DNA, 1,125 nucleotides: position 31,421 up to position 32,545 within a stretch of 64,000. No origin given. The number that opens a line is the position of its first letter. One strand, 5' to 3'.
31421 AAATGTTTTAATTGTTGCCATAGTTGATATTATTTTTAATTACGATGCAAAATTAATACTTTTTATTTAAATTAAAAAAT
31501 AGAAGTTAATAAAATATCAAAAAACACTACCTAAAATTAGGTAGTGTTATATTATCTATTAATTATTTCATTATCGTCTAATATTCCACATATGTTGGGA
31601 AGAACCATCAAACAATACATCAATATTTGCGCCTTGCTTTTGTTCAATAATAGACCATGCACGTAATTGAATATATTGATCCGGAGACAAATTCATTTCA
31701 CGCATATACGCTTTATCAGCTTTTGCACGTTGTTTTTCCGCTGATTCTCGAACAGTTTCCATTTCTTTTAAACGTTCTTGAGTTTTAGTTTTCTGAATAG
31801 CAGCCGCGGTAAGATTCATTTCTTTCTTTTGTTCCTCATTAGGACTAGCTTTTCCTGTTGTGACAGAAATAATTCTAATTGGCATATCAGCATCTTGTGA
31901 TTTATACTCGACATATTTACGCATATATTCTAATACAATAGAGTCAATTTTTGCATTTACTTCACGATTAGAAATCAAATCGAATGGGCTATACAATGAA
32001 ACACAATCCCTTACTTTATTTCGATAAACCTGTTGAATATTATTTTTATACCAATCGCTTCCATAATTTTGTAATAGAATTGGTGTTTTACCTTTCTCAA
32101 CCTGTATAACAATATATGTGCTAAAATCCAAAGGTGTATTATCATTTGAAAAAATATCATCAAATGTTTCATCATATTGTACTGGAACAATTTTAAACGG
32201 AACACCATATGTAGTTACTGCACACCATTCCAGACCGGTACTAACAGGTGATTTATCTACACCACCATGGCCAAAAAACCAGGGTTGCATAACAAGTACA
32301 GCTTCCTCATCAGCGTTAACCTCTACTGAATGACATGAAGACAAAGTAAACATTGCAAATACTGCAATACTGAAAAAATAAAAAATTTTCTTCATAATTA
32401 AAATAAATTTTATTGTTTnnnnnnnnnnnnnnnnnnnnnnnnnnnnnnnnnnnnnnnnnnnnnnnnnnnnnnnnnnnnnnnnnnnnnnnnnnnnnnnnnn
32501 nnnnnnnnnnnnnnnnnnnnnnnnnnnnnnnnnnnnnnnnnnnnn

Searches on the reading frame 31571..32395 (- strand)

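Call 3: search_protein_families(library=pfam, proteins=[window:31571-32395:-], max_evalue=0.01)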
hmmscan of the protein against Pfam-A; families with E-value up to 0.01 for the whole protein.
window:31571-32395:- (274 aa): 1 family
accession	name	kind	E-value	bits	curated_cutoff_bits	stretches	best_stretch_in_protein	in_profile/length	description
PF01145.31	Band_7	-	4.7e-15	56.5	23.6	1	29-213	6-166/176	SPFH domain / Band 7 family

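Call 4: search_protein_families(library=ncbifam, proteins=[window:31571-32395:-], max_evalue=0.01)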
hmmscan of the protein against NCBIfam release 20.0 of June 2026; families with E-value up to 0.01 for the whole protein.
window:31571-32395:- (274 aa): 0 families

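Call 68: search_protein_families(library=phrogs, proteins=[window:31571-32395:-], max_evalue=0.001)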
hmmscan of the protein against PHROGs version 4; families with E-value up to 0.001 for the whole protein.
window:31571-32395:- (274 aa): 2 families
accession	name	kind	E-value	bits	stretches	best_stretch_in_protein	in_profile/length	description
phrog_200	-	other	8.2e-24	85.4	1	1-250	80-331/379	lipoprotein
phrog_7329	-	unknown function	0.00069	20.6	1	201-232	9-38/45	-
